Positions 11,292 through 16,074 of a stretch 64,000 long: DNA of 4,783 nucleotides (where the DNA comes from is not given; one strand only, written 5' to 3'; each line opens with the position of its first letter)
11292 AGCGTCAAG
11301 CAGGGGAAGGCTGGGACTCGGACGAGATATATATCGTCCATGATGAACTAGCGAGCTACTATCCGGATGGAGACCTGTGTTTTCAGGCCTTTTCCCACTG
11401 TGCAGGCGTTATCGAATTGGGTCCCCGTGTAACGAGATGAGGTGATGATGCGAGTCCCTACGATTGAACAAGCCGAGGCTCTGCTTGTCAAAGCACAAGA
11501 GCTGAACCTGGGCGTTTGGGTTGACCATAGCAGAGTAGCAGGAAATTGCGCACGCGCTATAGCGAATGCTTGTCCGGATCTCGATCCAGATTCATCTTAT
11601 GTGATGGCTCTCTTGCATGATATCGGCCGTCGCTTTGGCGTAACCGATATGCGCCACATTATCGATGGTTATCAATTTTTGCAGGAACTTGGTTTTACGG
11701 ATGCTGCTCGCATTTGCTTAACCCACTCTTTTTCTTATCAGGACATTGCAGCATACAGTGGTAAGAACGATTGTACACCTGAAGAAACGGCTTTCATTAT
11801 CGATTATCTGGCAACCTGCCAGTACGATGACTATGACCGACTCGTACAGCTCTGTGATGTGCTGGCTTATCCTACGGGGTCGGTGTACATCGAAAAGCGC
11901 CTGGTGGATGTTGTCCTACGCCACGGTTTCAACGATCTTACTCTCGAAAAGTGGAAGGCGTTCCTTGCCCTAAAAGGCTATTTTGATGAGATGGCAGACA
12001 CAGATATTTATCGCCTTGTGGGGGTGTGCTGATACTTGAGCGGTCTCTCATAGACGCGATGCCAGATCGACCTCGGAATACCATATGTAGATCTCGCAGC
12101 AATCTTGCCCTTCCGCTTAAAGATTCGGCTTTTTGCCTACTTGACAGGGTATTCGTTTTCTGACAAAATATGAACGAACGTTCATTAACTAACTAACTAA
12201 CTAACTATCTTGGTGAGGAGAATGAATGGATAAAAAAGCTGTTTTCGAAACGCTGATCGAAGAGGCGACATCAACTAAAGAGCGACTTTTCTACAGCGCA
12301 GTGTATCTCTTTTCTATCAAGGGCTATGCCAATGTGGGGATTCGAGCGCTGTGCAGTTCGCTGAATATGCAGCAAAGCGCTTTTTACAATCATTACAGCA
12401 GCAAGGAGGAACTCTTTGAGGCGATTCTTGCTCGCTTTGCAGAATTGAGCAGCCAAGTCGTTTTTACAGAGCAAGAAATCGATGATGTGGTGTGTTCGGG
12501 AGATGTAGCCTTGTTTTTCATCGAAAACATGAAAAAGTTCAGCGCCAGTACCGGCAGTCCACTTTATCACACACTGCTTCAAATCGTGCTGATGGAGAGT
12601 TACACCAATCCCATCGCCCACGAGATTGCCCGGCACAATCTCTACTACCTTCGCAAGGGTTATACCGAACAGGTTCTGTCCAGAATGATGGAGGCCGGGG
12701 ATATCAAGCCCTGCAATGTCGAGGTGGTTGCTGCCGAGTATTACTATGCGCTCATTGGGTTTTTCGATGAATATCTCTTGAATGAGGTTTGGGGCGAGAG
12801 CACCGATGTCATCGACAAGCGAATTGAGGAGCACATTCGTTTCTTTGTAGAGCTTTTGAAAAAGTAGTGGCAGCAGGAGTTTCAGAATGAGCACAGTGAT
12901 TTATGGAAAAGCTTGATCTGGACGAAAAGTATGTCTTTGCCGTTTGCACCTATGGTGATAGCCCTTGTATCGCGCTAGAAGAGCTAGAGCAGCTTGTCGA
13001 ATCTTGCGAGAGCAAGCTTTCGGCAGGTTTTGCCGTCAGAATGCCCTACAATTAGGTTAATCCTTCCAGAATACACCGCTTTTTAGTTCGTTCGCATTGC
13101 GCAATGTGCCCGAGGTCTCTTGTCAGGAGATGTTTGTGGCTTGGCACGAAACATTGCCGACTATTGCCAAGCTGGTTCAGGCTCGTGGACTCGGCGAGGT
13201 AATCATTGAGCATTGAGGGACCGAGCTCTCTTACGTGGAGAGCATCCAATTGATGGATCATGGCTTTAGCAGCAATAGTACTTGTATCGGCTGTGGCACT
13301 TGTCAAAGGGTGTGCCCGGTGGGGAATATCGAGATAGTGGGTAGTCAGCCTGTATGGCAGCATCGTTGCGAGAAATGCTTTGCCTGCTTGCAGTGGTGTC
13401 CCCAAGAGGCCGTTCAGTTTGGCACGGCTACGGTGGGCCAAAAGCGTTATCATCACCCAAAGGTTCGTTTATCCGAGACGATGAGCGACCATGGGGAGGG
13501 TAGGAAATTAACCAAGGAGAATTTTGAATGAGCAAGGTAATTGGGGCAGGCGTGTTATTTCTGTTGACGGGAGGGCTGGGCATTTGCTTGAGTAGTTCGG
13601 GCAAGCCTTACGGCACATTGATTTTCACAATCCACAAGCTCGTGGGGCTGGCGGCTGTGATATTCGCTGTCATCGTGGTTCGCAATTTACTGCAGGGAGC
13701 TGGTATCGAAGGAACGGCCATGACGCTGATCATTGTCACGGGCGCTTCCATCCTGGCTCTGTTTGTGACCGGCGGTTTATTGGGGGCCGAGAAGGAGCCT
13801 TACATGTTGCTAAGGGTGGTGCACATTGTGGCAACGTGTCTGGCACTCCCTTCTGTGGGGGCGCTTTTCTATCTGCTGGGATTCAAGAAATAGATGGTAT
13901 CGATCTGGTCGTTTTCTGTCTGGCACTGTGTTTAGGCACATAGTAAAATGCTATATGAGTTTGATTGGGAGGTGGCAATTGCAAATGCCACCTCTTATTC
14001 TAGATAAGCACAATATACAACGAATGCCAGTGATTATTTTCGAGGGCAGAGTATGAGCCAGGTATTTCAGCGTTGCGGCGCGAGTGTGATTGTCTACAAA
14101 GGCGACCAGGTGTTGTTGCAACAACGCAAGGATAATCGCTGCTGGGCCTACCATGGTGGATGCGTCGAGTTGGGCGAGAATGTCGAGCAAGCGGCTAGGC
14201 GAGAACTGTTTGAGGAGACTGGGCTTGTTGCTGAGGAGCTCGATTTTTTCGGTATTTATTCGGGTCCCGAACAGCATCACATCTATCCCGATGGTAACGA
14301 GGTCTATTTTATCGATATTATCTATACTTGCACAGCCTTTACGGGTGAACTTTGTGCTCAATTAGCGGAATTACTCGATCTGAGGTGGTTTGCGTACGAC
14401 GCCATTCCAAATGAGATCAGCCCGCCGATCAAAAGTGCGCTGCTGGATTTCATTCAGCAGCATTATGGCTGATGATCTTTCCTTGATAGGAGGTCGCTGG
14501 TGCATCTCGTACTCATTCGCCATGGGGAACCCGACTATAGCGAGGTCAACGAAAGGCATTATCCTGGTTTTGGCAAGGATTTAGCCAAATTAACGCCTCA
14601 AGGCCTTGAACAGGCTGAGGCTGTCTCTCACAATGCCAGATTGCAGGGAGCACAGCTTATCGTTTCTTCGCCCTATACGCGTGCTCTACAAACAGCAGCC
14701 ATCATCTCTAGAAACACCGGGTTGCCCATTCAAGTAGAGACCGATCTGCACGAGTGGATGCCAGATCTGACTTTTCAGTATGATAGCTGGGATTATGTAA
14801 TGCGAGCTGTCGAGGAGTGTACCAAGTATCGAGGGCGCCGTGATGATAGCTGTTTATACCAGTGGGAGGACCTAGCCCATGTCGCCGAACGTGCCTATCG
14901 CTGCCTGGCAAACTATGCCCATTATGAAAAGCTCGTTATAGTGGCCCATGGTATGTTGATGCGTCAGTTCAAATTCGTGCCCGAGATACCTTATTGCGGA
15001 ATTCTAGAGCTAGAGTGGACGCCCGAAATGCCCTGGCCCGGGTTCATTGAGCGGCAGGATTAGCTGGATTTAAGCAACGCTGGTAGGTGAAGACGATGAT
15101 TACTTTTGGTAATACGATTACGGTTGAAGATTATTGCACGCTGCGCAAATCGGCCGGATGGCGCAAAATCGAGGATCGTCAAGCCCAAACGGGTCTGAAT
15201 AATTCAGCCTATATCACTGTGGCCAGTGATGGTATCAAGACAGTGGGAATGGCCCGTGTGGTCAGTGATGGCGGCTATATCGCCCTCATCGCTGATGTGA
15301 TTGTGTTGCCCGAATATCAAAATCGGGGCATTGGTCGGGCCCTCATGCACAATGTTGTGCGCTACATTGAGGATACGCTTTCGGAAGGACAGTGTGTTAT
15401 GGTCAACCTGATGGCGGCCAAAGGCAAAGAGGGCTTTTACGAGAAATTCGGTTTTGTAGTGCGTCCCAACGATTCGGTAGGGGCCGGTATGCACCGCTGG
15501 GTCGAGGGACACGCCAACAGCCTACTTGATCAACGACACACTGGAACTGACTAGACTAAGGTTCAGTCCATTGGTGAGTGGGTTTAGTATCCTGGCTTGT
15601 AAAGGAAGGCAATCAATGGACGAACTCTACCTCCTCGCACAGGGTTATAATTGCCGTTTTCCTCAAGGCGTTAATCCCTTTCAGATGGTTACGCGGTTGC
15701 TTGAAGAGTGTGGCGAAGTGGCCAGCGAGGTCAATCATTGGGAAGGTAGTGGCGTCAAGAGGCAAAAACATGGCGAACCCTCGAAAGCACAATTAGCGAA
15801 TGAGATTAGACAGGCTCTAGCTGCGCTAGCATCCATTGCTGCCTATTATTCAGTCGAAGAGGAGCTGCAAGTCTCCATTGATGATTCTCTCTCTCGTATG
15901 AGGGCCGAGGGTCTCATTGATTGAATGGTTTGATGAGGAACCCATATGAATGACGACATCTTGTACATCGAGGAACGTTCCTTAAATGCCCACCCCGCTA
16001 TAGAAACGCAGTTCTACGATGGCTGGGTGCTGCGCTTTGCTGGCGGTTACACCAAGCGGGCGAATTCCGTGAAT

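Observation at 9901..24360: Roughly 14.5 kb island of small-molecule-modifying and nucleotide-housekeeping enzymes, including a tandem ANT(6)-like / APH pair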

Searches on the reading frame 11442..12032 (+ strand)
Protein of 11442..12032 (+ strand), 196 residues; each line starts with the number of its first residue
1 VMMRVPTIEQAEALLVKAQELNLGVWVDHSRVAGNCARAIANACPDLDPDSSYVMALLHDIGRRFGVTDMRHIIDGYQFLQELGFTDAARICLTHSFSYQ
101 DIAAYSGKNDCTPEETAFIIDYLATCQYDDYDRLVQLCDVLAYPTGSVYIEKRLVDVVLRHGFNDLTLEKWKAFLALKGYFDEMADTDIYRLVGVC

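Call 3: search_protein_families(library=pfam, proteins=[window:11442-12032:+], max_evalue=0.01)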
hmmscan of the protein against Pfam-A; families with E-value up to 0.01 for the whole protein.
window:11442-12032:+ (196 aa): 2 families
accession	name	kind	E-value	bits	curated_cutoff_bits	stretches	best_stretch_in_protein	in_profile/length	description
PF01966.28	HD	-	2.5e-08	34.6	22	1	28-142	3-114/116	HD domain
PF08668.18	HDOD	-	0.00016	21.7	22.9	1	25-63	94-132/196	HDOD domain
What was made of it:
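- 11442..12032 (+): HD-domain hydrolase. PF01966 at E 2.5e-8 (call 3).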

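Call 59: search_protein_families(library=padloc, proteins=[window:11442-12032:+], max_evalue=0.01)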
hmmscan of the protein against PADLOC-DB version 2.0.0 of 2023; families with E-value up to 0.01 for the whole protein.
window:11442-12032:+ (196 aa): 0 families

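Call 60: search_protein_families(library=ncbifam, proteins=[window:11442-12032:+], max_evalue=0.001)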
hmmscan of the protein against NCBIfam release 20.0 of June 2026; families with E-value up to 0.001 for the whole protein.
window:11442-12032:+ (196 aa): 3 families
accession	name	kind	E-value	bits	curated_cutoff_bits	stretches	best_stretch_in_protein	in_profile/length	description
NF045665.1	NTPtran_DVU1551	equivalog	1.6e-07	30.7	315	1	4-96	197-288/359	DVU_1551 family NTP transferase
TIGR00295.1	TIGR00295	hypoth_equivalog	8.6e-06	25.6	172.35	1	30-91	22-83/164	TIGR00295 family protein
TIGR00277.1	HDIG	domain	0.00081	19.2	27.6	0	27-87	6-72/84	HDIG domain-containing metalloprotein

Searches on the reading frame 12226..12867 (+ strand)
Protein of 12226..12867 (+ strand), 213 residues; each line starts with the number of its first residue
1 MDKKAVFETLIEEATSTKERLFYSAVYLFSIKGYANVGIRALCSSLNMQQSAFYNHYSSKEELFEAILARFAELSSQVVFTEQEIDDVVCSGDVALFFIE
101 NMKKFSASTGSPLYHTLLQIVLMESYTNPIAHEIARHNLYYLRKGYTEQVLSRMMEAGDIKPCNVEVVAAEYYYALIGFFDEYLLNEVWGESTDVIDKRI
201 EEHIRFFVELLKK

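Call 3: search_protein_families(library=pfam, proteins=[window:12226-12867:+], max_evalue=0.01)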
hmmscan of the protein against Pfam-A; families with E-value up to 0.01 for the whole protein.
window:12226-12867:+ (213 aa): 1 family
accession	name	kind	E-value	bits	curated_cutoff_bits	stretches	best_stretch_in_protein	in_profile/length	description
PF00440.29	TetR_N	-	1.5e-10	41.2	24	1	25-67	5-47/47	Bacterial regulatory proteins, tetR family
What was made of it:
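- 12226..12867 (+): TetR-family regulator, preceded by a 193-nt spacer with a promoter-like site. TetR_N at E 1.5e-10 (call 3).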

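Call 60: search_protein_families(library=ncbifam, proteins=[window:12226-12867:+], max_evalue=0.001)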
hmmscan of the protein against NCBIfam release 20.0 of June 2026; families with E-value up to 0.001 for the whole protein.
window:12226-12867:+ (213 aa): 10 families
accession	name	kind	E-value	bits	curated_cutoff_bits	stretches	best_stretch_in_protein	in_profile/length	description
NF041196.1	ScbR_bind_reg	equivalog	9.4e-09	35.7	150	1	14-80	4-70/191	ScbR family autoregulator-binding transcription factor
NF051852.1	efflux_TF_MtrR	exception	9.3e-07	28.8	280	1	12-74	6-69/205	multidrug efflux system transcriptional repressor MtrR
NF007430.0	PRK09975.1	equivalog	2.3e-06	26.9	274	1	12-186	7-180/220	acrEF/envCD operon transcriptional regulator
NF053516.1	TranRepPrsAVib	equivalog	3.6e-06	26.9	300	1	13-74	3-64/208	TetR family transcriptional repressor PsrA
NF051457.1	acryl_TF_AcuR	equivalog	1.7e-05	24.2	247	1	13-74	14-75/204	acrylate utilization transcriptional regulator AcuR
NF037937.1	septum_RefZ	equivalog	2.2e-05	24.4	180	1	18-107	1-90/195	forespore capture DNA-binding protein RefZ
NF007949.0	PRK10668.1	equivalog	0.00024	20.6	271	1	12-70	7-65/216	multidrug efflux transporter transcriptional repressor AcrR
NF000040.3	Tn10_TetC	equivalog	0.00031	21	425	1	12-68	9-65/197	tetracyline resistance-associated transcriptional repressor TetC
NF050111.1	TransRegSACE7040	equivalog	0.00037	20.5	250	1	18-71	3-56/186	SACE_7040 family transcriptional regulator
NF053731.1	TransRegFasRMycb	equivalog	0.0004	20.2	330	1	18-73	13-68/199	HTH-type transcriptional activator FasR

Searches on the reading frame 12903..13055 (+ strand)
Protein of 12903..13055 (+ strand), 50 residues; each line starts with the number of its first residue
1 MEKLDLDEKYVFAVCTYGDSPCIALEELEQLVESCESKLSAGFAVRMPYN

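Call 51: search_protein_families(library=pfam, proteins=[window:12903-13055:+], max_evalue=0.01)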
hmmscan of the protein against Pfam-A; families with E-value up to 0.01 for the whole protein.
window:12903-13055:+ (50 aa): 0 families
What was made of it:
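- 12903..13531 (+): Decayed gene, probably a flavodoxin-like N-terminal fragment plus a 2x[4Fe-4S] C-terminal fragment in different frames. The flavodoxin-like reading of 12903-13055 is my reading of the sequence; Pfam found nothing there (call 51).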

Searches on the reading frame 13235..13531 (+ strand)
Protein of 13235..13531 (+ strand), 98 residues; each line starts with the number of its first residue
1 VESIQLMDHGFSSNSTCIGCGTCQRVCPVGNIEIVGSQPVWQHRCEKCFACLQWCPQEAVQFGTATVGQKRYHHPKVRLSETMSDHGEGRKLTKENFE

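Call 3: search_protein_families(library=pfam, proteins=[window:13235-13531:+], max_evalue=0.01)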
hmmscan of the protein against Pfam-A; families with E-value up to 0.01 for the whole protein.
window:13235-13531:+ (98 aa): 14 families
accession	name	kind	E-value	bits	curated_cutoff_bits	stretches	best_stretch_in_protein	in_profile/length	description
PF12838.12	Fer4_7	-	9.6e-10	39.2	27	2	16-37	1-22/52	4Fe-4S dicluster domain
PF13484.11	Fer4_16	-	3.4e-08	34.6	30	2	15-29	51-65/66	4Fe-4S double cluster binding domain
PF14697.11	Fer4_21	-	4.3e-08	33.6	35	2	14-61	5-58/59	4Fe-4S dicluster domain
PF13237.11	Fer4_10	-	4.9e-08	33.2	25.5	1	13-56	5-53/53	4Fe-4S dicluster domain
PF13187.11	Fer4_9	-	3.7e-07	30.5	27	1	17-59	2-51/52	4Fe-4S dicluster domain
PF12798.12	Fer4_3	-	8.9e-07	29.7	27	1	17-30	1-14/15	4Fe-4S binding domain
PF13183.11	Fer4_8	-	1.1e-06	29.5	27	1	15-30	52-67/68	4Fe-4S dicluster domain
PF12797.12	Fer4_2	-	1.8e-06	28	24.5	1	15-29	8-22/22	4Fe-4S binding domain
PF00037.32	Fer4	-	2e-06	27.8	21.1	1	15-33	6-24/24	4Fe-4S binding domain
PF25160.1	LdpA_Fe-S-bd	-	6.4e-06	26.3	27.6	1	13-35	24-46/49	LdpA Fe-S cluster-binding domain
PF12837.12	Fer4_6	-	7e-06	26.2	25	1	15-32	7-24/24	4Fe-4S binding domain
PF13534.11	Fer4_17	-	9.8e-05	23.3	22.2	0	15-29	44-58/61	4Fe-4S dicluster domain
PF12800.12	Fer4_4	-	0.00037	21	24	1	15-30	2-17/17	4Fe-4S binding domain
PF13746.11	Fer4_18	-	0.0011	19.5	27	1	13-57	57-97/114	4Fe-4S dicluster domain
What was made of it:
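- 12903..13531 (+): Fer4 families match 13235-13531 (call 3).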

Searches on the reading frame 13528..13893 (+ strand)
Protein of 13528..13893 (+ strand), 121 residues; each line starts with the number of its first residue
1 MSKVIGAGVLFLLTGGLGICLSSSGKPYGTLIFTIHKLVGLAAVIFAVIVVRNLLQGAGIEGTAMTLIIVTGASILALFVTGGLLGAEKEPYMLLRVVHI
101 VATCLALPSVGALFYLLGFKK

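Call 3: search_protein_families(library=pfam, proteins=[window:13528-13893:+], max_evalue=0.01)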
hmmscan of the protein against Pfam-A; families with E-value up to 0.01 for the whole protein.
window:13528-13893:+ (121 aa): 0 families

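Call 7: search_protein_families(library=ncbifam, proteins=[window:13528-13893:+], max_evalue=0.01)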
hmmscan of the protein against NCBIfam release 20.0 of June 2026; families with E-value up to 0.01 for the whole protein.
window:13528-13893:+ (121 aa): 0 families

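Call 44: search_protein_families(library=pfam, proteins=[window:13528-13893:+], max_evalue=5)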
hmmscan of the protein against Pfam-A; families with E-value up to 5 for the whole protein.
window:13528-13893:+ (121 aa): 2 families
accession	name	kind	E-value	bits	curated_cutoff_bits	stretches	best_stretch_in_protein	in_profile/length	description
PF01292.26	Ni_hydr_CYTB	-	1.5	9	30.1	1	6-51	14-59/179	Prokaryotic cytochrome b561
PF04103.21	CD20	-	1.8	9.1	27.9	1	6-53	36-83/156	CD20-like family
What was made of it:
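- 13528..13893 (+): Small hydrophobic protein of 121 aa, probably membrane-spanning. No Pfam family (calls 3, 44).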

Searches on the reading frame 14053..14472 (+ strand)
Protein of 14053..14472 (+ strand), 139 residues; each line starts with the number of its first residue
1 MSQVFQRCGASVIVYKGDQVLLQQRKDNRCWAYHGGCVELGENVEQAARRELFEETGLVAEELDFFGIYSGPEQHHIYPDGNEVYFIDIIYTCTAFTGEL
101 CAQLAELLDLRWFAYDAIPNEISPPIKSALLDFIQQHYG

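Call 3: search_protein_families(library=pfam, proteins=[window:14053-14472:+], max_evalue=0.01)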
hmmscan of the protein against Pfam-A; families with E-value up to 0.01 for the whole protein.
window:14053-14472:+ (139 aa): 2 families
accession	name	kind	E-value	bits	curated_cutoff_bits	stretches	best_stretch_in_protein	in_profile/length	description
PF00293.34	NUDIX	-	1.7e-20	73.8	21.1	1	9-123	5-124/134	NUDIX domain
PF14815.12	NUDIX_4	-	4.6e-05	23.6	35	1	12-120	4-100/113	NUDIX domain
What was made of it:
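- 14053..14472 (+): NUDIX hydrolase. PF00293 at E 1.7e-20 (call 3).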

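Call 59: search_protein_families(library=padloc, proteins=[window:14053-14472:+], max_evalue=0.01)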
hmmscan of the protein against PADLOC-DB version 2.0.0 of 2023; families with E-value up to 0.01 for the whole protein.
window:14053-14472:+ (139 aa): 1 family
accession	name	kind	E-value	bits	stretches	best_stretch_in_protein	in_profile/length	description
PDLC04899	PDC-S07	-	4.5e-10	37.3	1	10-120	11-114/135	-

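Call 60: search_protein_families(library=ncbifam, proteins=[window:14053-14472:+], max_evalue=0.001)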
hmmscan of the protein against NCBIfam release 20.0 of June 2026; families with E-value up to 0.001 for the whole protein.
window:14053-14472:+ (139 aa): 18 families
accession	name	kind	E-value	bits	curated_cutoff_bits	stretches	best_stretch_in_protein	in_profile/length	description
NF001299.0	PRK00241.1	equivalog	1.9e-11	44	158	1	12-123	140-242/263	NAD(+) diphosphatase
TIGR02705.1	nudix_YtkD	equivalog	1.1e-10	41.2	154.4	1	12-90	29-104/156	RNA deprotection pyrophosphohydrolase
NF006530.0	PRK08999.1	equivalog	2.3e-10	40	245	1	10-135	10-129/315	Nudix family hydrolase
NF001934.0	PRK00714.1-1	equivalog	1.2e-08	34.6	241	1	11-63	13-65/176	RNA pyrophosphohydrolase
NF012016.0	PRK15472.1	equivalog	2.7e-08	33.6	95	1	25-115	22-119/141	nucleoside triphosphatase NudI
NF006961.0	PRK09438.1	equivalog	6.6e-08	32.2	103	1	12-113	13-124/151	dihydroneopterin triphosphate diphosphatase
NF041652.1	Nud_hyd_Dein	equivalog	1.8e-07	31.5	200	1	7-85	14-94/152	Nudix hydrolase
NF001937.0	PRK00714.1-4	equivalog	2.9e-07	30.2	139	1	10-66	12-68/161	RNA pyrophosphohydrolase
TIGR00586.1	mutt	equivalog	1.7e-06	28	97.9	1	8-67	7-70/129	8-oxo-dGTP diphosphatase MutT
NF007834.0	PRK10546.1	equivalog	1.9e-06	27.7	156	1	12-63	9-64/135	pyrimidine (deoxy)nucleoside triphosphate diphosphatase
NF001935.0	PRK00714.1-2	equivalog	5.2e-06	26.1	259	1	12-65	14-67/183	RNA pyrophosphohydrolase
NF008044.0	PRK10776.1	equivalog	8e-06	25.8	148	1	18-68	16-70/130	8-oxo-dGTP diphosphatase MutT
NF001938.0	PRK00714.1-5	equivalog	1.5e-05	24.4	116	1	21-59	37-75/172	RNA pyrophosphohydrolase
NF003785.0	PRK05379.1-1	equivalog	3.6e-05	23.1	418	1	11-59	209-258/347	bifunctional nicotinamide-nucleotide adenylyltransferase/Nudix hydroxylase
NF008736.0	PRK11762.1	equivalog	5.7e-05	22.7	169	1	33-66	78-111/186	ADP compounds hydrolase NudE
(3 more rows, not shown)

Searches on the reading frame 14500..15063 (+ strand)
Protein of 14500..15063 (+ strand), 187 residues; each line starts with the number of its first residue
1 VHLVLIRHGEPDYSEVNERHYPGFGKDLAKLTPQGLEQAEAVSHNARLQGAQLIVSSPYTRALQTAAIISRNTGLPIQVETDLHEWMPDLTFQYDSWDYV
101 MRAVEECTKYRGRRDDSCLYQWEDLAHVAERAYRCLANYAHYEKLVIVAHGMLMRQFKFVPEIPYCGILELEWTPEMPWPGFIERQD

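Call 3: search_protein_families(library=pfam, proteins=[window:14500-15063:+], max_evalue=0.01)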
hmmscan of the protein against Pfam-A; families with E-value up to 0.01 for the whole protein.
window:14500-15063:+ (187 aa): 1 family
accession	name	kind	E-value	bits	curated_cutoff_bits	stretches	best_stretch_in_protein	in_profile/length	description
PF00300.27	His_Phos_1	-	1e-22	81.2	21.7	1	3-156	1-153/194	Histidine phosphatase superfamily (branch 1)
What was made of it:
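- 14500..15063 (+): Histidine phosphatase (branch 1). PF00300 at E 1e-22 (call 3).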

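Call 59: search_protein_families(library=padloc, proteins=[window:14500-15063:+], max_evalue=0.01)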
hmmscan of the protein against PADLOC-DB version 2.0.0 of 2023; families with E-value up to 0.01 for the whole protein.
window:14500-15063:+ (187 aa): 0 families

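Call 60: search_protein_families(library=ncbifam, proteins=[window:14500-15063:+], max_evalue=0.001)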
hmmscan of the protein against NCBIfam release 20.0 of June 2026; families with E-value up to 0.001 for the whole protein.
window:14500-15063:+ (187 aa): 11 families
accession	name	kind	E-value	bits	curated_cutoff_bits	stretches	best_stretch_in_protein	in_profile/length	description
TIGR03162.1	ribazole_cobC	equivalog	4.5e-17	62.1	162.9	1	3-155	1-149/176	alpha-ribazole phosphatase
NF005567.0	PRK07238.1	equivalog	2e-12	47.2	326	1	2-85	179-259/378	bifunctional RNase H/acid phosphatase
NF038349.1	dPGM_arch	equivalog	1.4e-10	41.4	225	1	4-150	2-137/194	2,3-diphosphoglycerate-dependent phosphoglycerate mutase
NF011580.0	PRK15004.1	equivalog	4.1e-09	36.7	250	1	1-150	1-149/203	adenosylcobalamin/alpha-ribazole phosphatase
NF002901.0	PRK03482.1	equivalog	6.6e-09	35.7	261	1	3-153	4-153/215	2,3-diphosphoglycerate-dependent phosphoglycerate mutase GpmB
NF045917.1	PhserinePhPspA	equivalog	1e-07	31.9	350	1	2-85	3-82/211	phosphoserine phosphatase PspA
TIGR03848.1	MSMEG_4193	subfamily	4.4e-07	29.5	203.85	1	3-85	2-81/204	MSMEG_4193 family putative phosphomutase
NF009993.0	PRK13462.1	equivalog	4.1e-06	26.6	226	1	2-86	7-86/203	acid phosphatase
TIGR00249.1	sixA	equivalog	2e-05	24.5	74.5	1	1-80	1-73/154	phosphohistidine phosphatase SixA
TIGR01258.1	pgm_1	subfamily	0.00037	20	81.7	0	2-71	2-69/245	2,3-bisphosphoglycerate-dependent phosphoglycerate mutase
NF010713.0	PRK14115.1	equivalog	0.0006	19.2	305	0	2-69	3-68/248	2,3-diphosphoglycerate-dependent phosphoglycerate mutase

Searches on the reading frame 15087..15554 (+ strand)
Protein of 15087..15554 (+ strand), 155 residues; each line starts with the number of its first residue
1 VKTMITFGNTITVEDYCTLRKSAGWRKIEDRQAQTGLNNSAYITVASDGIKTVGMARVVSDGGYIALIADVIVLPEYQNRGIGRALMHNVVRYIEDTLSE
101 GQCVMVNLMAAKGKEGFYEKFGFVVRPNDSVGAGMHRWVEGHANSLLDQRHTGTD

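Call 3: search_protein_families(library=pfam, proteins=[window:15087-15554:+], max_evalue=0.01)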
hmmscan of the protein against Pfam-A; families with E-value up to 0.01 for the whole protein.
window:15087-15554:+ (155 aa): 5 families
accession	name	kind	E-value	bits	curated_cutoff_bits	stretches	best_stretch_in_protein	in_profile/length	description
PF13508.13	Acetyltransf_7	-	4.7e-15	56.2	27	1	41-124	3-83/84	Acetyltransferase (GNAT) domain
PF13673.13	Acetyltransf_10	-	2.6e-14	53.7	23.6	1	29-131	18-115/128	Acetyltransferase (GNAT) domain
PF00583.31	Acetyltransf_1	-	2.6e-11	44.2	20.7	1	34-123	24-116/116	Acetyltransferase (GNAT) family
PF13527.13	Acetyltransf_9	-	3.9e-05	24.1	25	1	66-123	73-124/127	Acetyltransferase (GNAT) domain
PF08445.16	FR47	-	0.00042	20.7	22.1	1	66-126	22-80/86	FR47-like protein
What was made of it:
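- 15087..15554 (+): GNAT acetyltransferase 1. Acetyltransf_7 at E 4.7e-15 (call 3).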

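Call 7: search_protein_families(library=ncbifam, proteins=[window:15087-15554:+], max_evalue=0.01)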
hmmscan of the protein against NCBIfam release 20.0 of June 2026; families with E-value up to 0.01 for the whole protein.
window:15087-15554:+ (155 aa): 8 families
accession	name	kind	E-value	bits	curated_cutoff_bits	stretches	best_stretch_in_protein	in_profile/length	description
NF000482.1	AAC_3_XI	exception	8.7e-06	25.6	300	1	26-124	35-133/148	aminoglycoside N-acetyltransferase AAC(3)-XI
TIGR01575.1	rimI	equivalog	2.1e-05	24.7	86.4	1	38-123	29-112/132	ribosomal protein S18-alanine N-acetyltransferase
NF040501.1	resist_ArsN2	equivalog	0.00033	20.3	125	1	43-133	27-111/133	arsenic resistance N-acetyltransferase ArsN2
NF007338.0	PRK09831.1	equivalog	0.0004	20.5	146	1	14-131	31-132/150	GNAT family N-acetyltransferase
NF002959.0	PRK03624.1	equivalog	0.00071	19.3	124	1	45-130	53-136/147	GNAT family acetyltransferase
NF005840.0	PRK07757.1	equivalog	0.0015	18.4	154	1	42-125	43-120/153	N-acetyltransferase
TIGR03448.1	mycothiol_MshD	equivalog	0.0034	16.7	163.1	1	43-91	48-97/294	mycothiol synthase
NF000359.1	sat3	exception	0.0072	16.4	360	1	37-128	66-157/180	streptothricin N-acetyltransferase Sat3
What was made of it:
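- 15087..15554 (+): The best AMR profile, AAC(3)-XI, scores 25.6 bits against a cut-off of 300 (call 7).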

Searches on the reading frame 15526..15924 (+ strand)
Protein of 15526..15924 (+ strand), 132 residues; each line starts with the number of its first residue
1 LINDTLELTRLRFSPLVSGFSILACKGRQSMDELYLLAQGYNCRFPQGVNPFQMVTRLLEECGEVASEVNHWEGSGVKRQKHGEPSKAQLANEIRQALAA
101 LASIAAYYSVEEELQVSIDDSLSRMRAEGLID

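Call 3: search_protein_families(library=pfam, proteins=[window:15526-15924:+], max_evalue=0.01)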
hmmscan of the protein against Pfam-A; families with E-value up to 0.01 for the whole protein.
window:15526-15924:+ (132 aa): 1 family
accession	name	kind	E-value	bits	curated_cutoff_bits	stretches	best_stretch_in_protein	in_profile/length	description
PF03819.22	MazG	-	0.0099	16.6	22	0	53-124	5-61/74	MazG nucleotide pyrophosphohydrolase domain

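Call 44: search_protein_families(library=pfam, proteins=[window:15526-15924:+], max_evalue=5)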
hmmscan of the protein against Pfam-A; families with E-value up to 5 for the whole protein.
window:15526-15924:+ (132 aa): 2 families
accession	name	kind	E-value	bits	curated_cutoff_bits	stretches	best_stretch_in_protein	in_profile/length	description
PF03819.22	MazG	-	0.0099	16.6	22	1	53-124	5-61/74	MazG nucleotide pyrophosphohydrolase domain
PF12795.12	MscS_porin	-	0.054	13.5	34.4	1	79-121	7-49/238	Mechanosensitive ion channel porin domain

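Call 60: search_protein_families(library=ncbifam, proteins=[window:15526-15924:+], max_evalue=0.001)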
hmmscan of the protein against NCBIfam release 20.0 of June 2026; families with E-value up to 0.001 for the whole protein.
window:15526-15924:+ (132 aa): 0 families
